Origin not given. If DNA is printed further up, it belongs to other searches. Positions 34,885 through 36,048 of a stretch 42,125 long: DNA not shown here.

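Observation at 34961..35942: Self-contained, compositionally foreign cassette encoding an orphan protein with a degenerate Nudix box, wedged between two glycan operons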

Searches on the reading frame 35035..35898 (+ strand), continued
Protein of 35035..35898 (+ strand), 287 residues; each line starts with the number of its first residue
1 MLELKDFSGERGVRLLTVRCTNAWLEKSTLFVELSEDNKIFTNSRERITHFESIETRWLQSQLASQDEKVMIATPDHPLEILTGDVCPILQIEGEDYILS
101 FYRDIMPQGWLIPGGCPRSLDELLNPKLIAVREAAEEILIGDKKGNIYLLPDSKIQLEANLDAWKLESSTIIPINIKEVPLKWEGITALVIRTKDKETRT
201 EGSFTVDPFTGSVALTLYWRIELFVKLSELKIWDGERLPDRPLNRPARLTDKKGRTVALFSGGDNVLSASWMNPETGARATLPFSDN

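Call 25: search_protein_representatives(alignment_id=A1)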
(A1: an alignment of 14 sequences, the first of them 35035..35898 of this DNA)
Query: 14 sequences, 293 profile positions. Proteins with E-value up to 0.001 (for the whole library): 452; up to 1e-10: 136; up to 1e-30: 39. The best 150 are listed.
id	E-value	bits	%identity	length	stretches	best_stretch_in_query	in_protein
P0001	2.2e-128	443.8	-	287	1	2-292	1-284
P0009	4.6e-113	393.5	-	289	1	13-292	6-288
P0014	6.0e-108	376.7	-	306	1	2-291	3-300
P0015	1.1e-103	362.7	-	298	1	1-291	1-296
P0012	3.6e-103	361.0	-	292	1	2-291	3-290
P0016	3.0e-96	338.3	-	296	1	2-290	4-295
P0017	1.8e-94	332.4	-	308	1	2-286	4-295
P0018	3.7e-93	328.2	-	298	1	2-287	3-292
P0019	1.9e-92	325.9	-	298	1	2-291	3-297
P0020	1.2e-87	310.1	-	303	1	2-289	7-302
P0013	1.4e-87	309.9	-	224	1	76-290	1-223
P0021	1.7e-84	299.7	-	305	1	2-289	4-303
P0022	1.9e-84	299.6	-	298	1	2-288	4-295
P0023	4.9e-84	298.2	-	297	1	1-289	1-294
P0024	4.3e-82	291.9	-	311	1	2-277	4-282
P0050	1.0e-20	90.4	-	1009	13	107-140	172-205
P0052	1.2e-19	86.9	-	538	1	6-245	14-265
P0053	1.9e-19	86.2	-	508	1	28-257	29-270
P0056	8.1e-18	80.9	-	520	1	12-259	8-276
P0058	4.1e-17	78.6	-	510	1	15-155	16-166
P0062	2.6e-16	75.9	-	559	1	28-157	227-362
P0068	7.4e-16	74.4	-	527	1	13-158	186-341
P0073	1.3e-15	73.6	-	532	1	28-263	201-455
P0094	2.5e-13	66.1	-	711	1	61-156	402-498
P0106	1.4e-12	63.6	-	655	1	56-259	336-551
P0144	7.6e-11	58.0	-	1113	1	14-172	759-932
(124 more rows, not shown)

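Call 26: search_protein_families(library=pfam, proteins=[P0052, P0053, P0056, P0062, P0068, P0073, P0094, P0144, P0050, P0106], max_evalue=0.01)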
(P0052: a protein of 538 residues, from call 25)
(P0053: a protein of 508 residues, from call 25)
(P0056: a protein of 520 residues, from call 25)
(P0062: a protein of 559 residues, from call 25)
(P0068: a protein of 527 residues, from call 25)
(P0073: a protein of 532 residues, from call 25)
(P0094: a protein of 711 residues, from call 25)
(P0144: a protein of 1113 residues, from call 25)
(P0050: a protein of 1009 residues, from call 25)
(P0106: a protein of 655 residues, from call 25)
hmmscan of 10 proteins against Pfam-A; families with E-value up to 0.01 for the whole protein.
P0052 (538 aa): 1 family
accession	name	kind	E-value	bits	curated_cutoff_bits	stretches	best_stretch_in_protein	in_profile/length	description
PF13676.11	TIR_2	-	5.6e-09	37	28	1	389-473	1-82/122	TIR domain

P0053 (508 aa): 1 family
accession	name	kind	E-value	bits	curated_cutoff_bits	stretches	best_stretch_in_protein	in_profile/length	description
PF13676.11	TIR_2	-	1.9e-11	44.9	28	1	375-492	1-110/122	TIR domain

P0056 (520 aa): 1 family
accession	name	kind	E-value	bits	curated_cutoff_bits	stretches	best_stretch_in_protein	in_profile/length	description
PF13676.11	TIR_2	-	3.8e-11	44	28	1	381-498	2-110/122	TIR domain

P0062 (559 aa): 0 families

P0068 (527 aa): 1 family
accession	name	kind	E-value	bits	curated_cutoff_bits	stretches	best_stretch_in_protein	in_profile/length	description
PF00211.25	Guanylate_cyc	-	2.3e-08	34.3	21.9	1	5-157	10-172/183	Adenylate and Guanylate cyclase catalytic domain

P0073 (532 aa): 1 family
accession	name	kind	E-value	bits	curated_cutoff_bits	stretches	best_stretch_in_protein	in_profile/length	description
PF00211.25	Guanylate_cyc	-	5.9e-12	46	21.9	1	5-162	10-179/183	Adenylate and Guanylate cyclase catalytic domain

P0094 (711 aa): 1 family
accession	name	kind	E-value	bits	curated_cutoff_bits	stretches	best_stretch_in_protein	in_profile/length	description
PF13289.12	SIR2_2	-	2.6e-14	53.9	24.5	1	130-278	7-141/141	SIR2-like domain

P0144 (1113 aa): 4 families
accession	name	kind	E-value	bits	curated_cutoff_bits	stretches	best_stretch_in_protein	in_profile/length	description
PF20703.3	nSTAND1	-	4e-05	23.8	27.1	1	158-307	34-173/379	Novel STAND NTPase 1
PF24883.2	NPHP3_N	-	0.0041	17.8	24.8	0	244-292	121-164/164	Nephrocystin 3, N-terminal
PF13191.12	AAA_16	-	0.006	17.5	32.6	0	149-281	16-161/167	AAA ATPase domain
PF05729.18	NACHT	-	0.0091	16.3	26.7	0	159-299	2-136/167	NACHT domain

P0050 (1009 aa): 5 families
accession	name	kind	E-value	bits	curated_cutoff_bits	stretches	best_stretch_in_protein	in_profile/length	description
PF19523.4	DUF6053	-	2.6e-14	53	26.5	0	61-69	17-25/34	Family of unknown function (DUF6053)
PF10948.13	DUF2635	-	5.3e-07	29.7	26.6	0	203-217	20-34/46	Protein of unknown function (DUF2635)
PF03009.23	GDPD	-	2.4e-06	28.3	23.6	0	700-739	153-192/244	Glycerophosphoryl diester phosphodiesterase family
PF12476.13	DUF3696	-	1.5e-05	25.5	22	0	877-905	6-34/52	Protein of unknown function (DUF3696)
PF05549.16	Allexi_40kDa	-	0.0045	17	26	0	514-528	20-34/271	Allexivirus 40kDa protein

P0106 (655 aa): 0 families

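Call 27: fold_search(model_id=the predicted structure, library=pdb)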
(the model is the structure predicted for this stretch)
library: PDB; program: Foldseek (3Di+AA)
matches with E <= 10: 1581; with E <= 0.001: 6
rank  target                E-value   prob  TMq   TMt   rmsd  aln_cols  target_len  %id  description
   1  2yyh_D                4.0e-04  1.00  0.26  0.51  10.1       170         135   15  Crystal structure of Nudix family protein from Aquifex aeolicus (released 2007-11-06)
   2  5qh9                  5.4e-04  0.99  0.26  0.38  13.8       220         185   14  PanDDA analysis group deposition of models with modelled events (e.g. bound ligands) -- Crystal Structure of NUDT7 in co (released 2019-03-27)
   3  3gz8_C                6.9e-04  1.00  0.25  0.41   6.9       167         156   15  Cocrystal structure of NUDIX domain of Shewanella oneidensis NrtR complexed with ADP ribose (released 2009-06-09)
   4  1ktg_A                7.3e-04  1.00  0.23  0.44   9.1       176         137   11  Crystal Structure of a C. elegans Ap4A Hydrolase Binary Complex (released 2002-05-08)
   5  3gz8_A                7.3e-04  1.00  0.24  0.41   7.7       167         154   15  Cocrystal structure of NUDIX domain of Shewanella oneidensis NrtR complexed with ADP ribose (released 2009-06-09)
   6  2yyh_A                8.7e-04  1.00  0.25  0.49  10.2       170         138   15  Crystal structure of Nudix family protein from Aquifex aeolicus (released 2007-11-06)
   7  2yyh_C                1.6e-03  0.99  0.23  0.44   9.8       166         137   15  Crystal structure of Nudix family protein from Aquifex aeolicus (released 2007-11-06)
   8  8srh_A                1.7e-03  0.92  0.25  0.07  13.5       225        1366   13  Cryo-EM structure of TRPM2 chanzyme (E1114A) in the presence of Magnesium and ADP-ribose, open state (released 2024-05-15)
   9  5qgg                  1.8e-03  0.97  0.27  0.40  13.5       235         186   12  PanDDA analysis group deposition of models with modelled events (e.g. bound ligands) -- Crystal Structure of NUDT7 in co (released 2019-03-27)
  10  1ktg_B                2.2e-03  1.00  0.24  0.48   8.8       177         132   10  Crystal Structure of a C. elegans Ap4A Hydrolase Binary Complex (released 2002-05-08)
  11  5t3p_B                2.3e-03  0.94  0.23  0.30  13.7       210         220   11  Crystal structure of Human Peroxisomal coenzyme A diphosphatase NUDT7 (released 2017-09-13)
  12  5t3p_A                2.9e-03  0.91  0.27  0.34  15.3       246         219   12  Crystal structure of Human Peroxisomal coenzyme A diphosphatase NUDT7 (released 2017-09-13)
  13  8dp9_A                3.1e-03  1.00  0.28  0.54  12.2       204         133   10  Crystal structure of the monomeric AvrM14-B Nudix hydrolase effector from Melampsora lini (released 2023-01-25)
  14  1kt9                  3.7e-03  0.99  0.22  0.46  10.6       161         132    9  Crystal Structure of C. elegans Ap4A Hydrolase (released 2002-05-08)
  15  3cng_B                3.7e-03  0.99  0.25  0.38  10.3       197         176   14  Crystal structure of NUDIX hydrolase from Nitrosomonas europaea (released 2008-04-08)
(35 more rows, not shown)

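Call 30: search_protein_families(library=padloc, proteins=[P0052, P0053, P0056, P0094, P0068, P0073, P0144, P0062, P0106, P0058], max_evalue=0.01)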
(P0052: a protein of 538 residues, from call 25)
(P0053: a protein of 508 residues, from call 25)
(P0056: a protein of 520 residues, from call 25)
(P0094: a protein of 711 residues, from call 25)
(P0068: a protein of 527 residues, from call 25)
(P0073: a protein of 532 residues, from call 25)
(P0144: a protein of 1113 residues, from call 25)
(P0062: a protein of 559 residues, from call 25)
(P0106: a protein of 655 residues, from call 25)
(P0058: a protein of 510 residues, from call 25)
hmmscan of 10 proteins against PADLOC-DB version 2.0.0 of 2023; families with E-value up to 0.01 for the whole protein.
P0052 (538 aa): 1 family
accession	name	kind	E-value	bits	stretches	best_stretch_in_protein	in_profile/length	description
PDLC00436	ThsB1|ThsB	-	0.0041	14.6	1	370-462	19-112/183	TIR-like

P0053 (508 aa): 5 families
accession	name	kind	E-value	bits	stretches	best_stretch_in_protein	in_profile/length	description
PDLC05062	PDC-S66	-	4.3e-08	31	1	349-459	122-233/282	-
PDLC00436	ThsB1|ThsB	-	0.00012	19.6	1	364-448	27-112/183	TIR-like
PDLC02012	SAVED5--SAVED_TIR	-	0.00015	19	1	372-446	12-84/404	-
PDLC00422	ThsB1|ThsB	-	0.00043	17.8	1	358-448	23-119/194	TIR-like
PDLC00419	ThsB1|ThsB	-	0.0082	14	0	354-448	10-104/165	TIR-like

P0056 (520 aa): 5 families
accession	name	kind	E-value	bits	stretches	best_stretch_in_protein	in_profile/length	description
PDLC05062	PDC-S66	-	5.9e-07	27.2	1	359-459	133-228/282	-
PDLC00434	ThsB1|ThsB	-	6.9e-06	23.4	1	379-453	140-212/396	TIR-like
PDLC02012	SAVED5--SAVED_TIR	-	0.00025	18.3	1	379-450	15-83/404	-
PDLC00436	ThsB1|ThsB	-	0.00081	16.9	1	347-453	5-112/183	TIR-like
PDLC00426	ThsB1|ThsB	-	0.0062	13.9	1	373-459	233-323/352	TIR-like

P0094 (711 aa): 3 families
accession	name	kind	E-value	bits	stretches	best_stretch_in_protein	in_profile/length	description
PDLC03856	LmuA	-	2.3e-10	38.2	1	13-235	2-216/433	-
PDLC00407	ThsA1|ThsA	-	3e-10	37.3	1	13-240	7-212/478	STALD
PDLC00409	ThsA1|ThsA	-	1.4e-07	29.1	1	13-234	8-207/242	STALD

P0068 (527 aa): 0 families

P0073 (532 aa): 0 families

P0144 (1113 aa): 2 families
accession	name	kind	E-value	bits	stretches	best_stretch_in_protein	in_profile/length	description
PDLC04938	PDC-S15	-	0.0018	15.8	1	16-88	188-270/276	-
PDLC04936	PDC-S15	-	0.0022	15.4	1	6-87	210-295/300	-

P0062 (559 aa): 1 family
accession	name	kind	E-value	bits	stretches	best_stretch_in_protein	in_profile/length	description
PDLC05050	PDC-S60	-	1.3e-22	77.9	1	1-184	1-174/906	-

P0106 (655 aa): 1 family
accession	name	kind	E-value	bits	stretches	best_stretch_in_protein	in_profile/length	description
PDLC05050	PDC-S60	-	8e-27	91.9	1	1-197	4-196/906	-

P0058 (510 aa): 5 families
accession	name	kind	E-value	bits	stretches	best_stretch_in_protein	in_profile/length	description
PDLC05062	PDC-S66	-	4.3e-08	31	1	371-463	150-239/282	-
PDLC02012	SAVED5--SAVED_TIR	-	5.1e-06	23.8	1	364-421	6-64/404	-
PDLC00434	ThsB1|ThsB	-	0.00094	16.4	1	372-440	141-209/396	TIR-like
PDLC02962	RT-TIR_XII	-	0.0016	15.3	1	371-466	347-440/478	single gene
PDLC03957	bSEFIR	-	0.0027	15.6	1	369-499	38-178/412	-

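Call 38: find_related_loci(query=A1, collection=genome_contigs, flank=6000)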
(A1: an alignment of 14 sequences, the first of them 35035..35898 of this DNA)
Query A1 (287 aa) in genome_contigs; peptide patterns used: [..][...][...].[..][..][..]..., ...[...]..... (x = any residue, [..] = any of these).
54 stretches matched a pattern; 3 encode a relative of the query (tblastn E <= 1e-3); 3 distinct loci.
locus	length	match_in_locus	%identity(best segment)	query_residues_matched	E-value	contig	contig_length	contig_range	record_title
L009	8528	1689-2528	38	3-271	2e-58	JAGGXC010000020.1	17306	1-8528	MAG: bacterium isolate AUK142 PB_MBMC_096_c_000000000035, whole genome shotgun sequence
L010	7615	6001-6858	39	15-284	2e-58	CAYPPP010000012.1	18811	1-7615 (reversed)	MAG TPA_asm: uncultured Candidatus Saccharibacteria bacterium isolate SRP191223_co1_67 genome assembly, contig: NODE_278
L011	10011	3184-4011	43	15-280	6e-64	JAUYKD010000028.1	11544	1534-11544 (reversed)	MAG: Candidatus Nealsonbacteria bacterium isolate C24_metabat.bin.179 C24_k141_51483, whole genome shotgun sequence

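Call 41: list_cluster_members(proteins=[P0052, P0053, P0056, P0094, P0068, P0073, P0144, P0062, P0106, P0058])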
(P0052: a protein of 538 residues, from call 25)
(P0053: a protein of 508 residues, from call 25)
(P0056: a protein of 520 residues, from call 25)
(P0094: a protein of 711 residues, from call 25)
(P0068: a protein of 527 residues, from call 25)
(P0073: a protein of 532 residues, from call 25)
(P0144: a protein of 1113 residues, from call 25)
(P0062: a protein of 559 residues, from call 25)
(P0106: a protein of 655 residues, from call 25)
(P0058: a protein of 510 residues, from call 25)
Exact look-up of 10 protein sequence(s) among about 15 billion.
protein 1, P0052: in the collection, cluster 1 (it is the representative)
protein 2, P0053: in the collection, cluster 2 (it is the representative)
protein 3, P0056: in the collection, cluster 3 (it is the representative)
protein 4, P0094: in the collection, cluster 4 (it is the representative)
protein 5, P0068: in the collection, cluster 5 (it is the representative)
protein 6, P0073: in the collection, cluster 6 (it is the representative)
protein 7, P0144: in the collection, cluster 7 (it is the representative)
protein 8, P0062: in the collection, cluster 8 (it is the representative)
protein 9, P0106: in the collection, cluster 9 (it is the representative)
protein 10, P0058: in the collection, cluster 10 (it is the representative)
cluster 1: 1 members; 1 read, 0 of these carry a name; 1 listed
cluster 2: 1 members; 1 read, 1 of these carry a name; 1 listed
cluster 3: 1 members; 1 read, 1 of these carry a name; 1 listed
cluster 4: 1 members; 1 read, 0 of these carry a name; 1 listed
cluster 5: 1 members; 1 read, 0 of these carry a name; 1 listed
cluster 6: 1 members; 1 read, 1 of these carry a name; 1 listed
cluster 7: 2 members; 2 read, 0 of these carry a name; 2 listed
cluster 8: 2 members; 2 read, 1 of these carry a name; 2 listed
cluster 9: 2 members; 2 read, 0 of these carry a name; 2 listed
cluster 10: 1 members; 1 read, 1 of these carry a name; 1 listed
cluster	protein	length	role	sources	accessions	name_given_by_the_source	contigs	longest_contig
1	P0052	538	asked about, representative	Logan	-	-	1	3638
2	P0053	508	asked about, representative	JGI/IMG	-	hypothetical protein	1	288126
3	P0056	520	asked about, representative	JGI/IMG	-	hypothetical protein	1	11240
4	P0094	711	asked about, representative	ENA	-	-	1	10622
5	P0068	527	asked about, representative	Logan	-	-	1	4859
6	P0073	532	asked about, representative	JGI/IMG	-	class 3 adenylate cyclase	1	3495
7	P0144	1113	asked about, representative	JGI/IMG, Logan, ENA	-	-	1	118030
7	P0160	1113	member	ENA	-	-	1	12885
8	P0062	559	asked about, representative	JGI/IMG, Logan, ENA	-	-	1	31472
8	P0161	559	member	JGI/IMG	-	hypothetical protein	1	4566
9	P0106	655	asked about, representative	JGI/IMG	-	-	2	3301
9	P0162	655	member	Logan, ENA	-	-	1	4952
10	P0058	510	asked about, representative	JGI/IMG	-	hypothetical protein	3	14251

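Call 45: search_protein_families(library=pfam, alignment_id=A4, max_evalue=0.001)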
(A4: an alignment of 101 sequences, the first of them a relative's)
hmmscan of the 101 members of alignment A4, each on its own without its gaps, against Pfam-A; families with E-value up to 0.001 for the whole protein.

A. member 1, P0049 (320 aa): 0 families

B. families by the number of members that match (of 101 scanned): 12 families
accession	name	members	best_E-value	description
PF13676.11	TIR_2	48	6.2e-25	TIR domain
PF01582.25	TIR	7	1.6e-10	TIR domain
PF08937.16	ThsB_TIR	2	9.7e-05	Thoeris protein ThsB, TIR-like domain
PF08282.18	Hydrolase_3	1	1.9e-19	haloacid dehalogenase-like hydrolase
PF05116.19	S6PP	1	9.9e-18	Sucrose-6F-phosphate phosphohydrolase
PF13365.12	Trypsin_2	1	5.1e-15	Trypsin-like peptidase domain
PF00656.27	Peptidase_C14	1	3.5e-09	Caspase domain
PF00211.25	Guanylate_cyc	1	7.4e-07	Adenylate and Guanylate cyclase catalytic domain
PF13470.12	PIN_3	1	2.4e-06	PIN domain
PF00702.32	Hydrolase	1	7.8e-06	haloacid dehalogenase-like hydrolase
PF13271.11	DUF4062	1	8.9e-05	Domain of unknown function (DUF4062)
PF24677.1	DUF7657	1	0.00089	Domain of unknown function (DUF7657)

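Call 50: find_encoding_contigs(protein=P0053, flank=8000, max_places=2)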
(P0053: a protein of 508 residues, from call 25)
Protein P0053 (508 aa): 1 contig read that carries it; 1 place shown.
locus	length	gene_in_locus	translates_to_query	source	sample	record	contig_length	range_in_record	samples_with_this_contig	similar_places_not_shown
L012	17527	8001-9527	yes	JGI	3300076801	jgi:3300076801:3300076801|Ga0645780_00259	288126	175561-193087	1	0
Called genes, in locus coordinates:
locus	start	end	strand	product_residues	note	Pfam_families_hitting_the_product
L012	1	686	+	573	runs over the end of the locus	PF00158:Sigma54_activat, PF14532:Sigma54_activ_2 (weak), PF00004:AAA (weak)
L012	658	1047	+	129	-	-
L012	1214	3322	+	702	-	PF13271:DUF4062, PF06309:Torsin (faint), PF13191:AAA_16, PF20703:nSTAND1, PF24883:NPHP3_N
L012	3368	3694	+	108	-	-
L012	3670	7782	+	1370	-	PF24782:WD40_MABP1-WDR62_2nd, PF24814:WD40_Prp19, PF24817:WD40_WDHD1_1st, PF25172:Beta-prop_WDR3_2nd, PF25173:Beta-prop_WDR3_1st, PF25174:Beta-prop_THOC3, PF25175:Beta-prop_WDR5, PF25391:WD40_Gbeta, +93 more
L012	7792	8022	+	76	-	-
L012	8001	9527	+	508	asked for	PF13676:TIR_2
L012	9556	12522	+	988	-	PF24814:WD40_Prp19, PF25174:Beta-prop_THOC3, PF25175:Beta-prop_WDR5, PF25174:Beta-prop_THOC3, PF25168:Beta-prop_WDR36-Utp21_2nd, PF25172:Beta-prop_WDR3_2nd, PF25173:Beta-prop_WDR3_1st, PF25175:Beta-prop_WDR5, +15 more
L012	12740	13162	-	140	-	-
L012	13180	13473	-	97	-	-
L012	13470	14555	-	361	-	-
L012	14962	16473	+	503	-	PF02254:TrkA_N, PF03435:Sacchrp_dh_NADP (faint)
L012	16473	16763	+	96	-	PF02026:RyR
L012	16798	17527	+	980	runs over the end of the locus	PF00004:AAA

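Call 52: find_encoding_contigs(protein=P0058, flank=7000, max_places=3)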
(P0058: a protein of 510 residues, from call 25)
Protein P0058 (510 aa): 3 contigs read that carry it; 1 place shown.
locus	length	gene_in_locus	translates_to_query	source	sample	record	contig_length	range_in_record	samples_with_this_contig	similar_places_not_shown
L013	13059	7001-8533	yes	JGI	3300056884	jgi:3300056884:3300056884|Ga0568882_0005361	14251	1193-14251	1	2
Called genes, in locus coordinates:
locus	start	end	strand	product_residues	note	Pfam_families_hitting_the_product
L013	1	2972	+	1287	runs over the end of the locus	PF13271:DUF4062, PF13191:AAA_16, PF24885:TPR_NPHP3, PF13424:TPR_12, PF13374:TPR_10, PF13424:TPR_12, PF13374:TPR_10, PF13424:TPR_12, +39 more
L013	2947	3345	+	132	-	PF00072:Response_reg (weak), PF20274:cREC_REC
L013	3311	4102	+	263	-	PF00149:Metallophos, PF12850:Metallophos_2 (faint)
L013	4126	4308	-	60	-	-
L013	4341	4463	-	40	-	-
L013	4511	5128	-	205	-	-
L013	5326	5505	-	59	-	PF12728:HTH_17, PF13411:MerR_1 (weak)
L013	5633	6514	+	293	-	PF00589:Phage_integrase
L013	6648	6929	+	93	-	PF03235:GmrSD_N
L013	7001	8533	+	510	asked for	PF13676:TIR_2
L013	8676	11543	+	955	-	PF13271:DUF4062 (weak), PF20703:nSTAND1 (weak), PF05729:NACHT, PF13191:AAA_16 (weak), PF13401:AAA_22 (weak), PF07719:TPR_2 (faint), PF17874:TPR_MalT, PF14938:SNAP, +2 more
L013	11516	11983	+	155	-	-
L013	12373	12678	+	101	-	-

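Call 53: find_encoding_contigs(protein=P0094, flank=7000, max_places=2)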
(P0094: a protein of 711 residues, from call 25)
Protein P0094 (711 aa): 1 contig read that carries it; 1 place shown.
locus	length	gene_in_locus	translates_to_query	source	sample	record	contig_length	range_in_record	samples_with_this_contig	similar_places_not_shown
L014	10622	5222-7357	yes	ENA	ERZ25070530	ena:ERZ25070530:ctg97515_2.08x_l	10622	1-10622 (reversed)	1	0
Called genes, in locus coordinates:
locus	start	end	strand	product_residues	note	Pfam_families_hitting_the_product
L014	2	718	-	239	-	?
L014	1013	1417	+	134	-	-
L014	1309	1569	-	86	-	-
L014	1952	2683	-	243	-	-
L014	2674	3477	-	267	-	-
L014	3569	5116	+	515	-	PF00158:Sigma54_activat, PF14532:Sigma54_activ_2, PF25601:AAA_lid_14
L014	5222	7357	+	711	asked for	PF13289:SIR2_2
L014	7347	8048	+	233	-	PF00293:NUDIX (weak)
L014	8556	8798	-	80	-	-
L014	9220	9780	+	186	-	-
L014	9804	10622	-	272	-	?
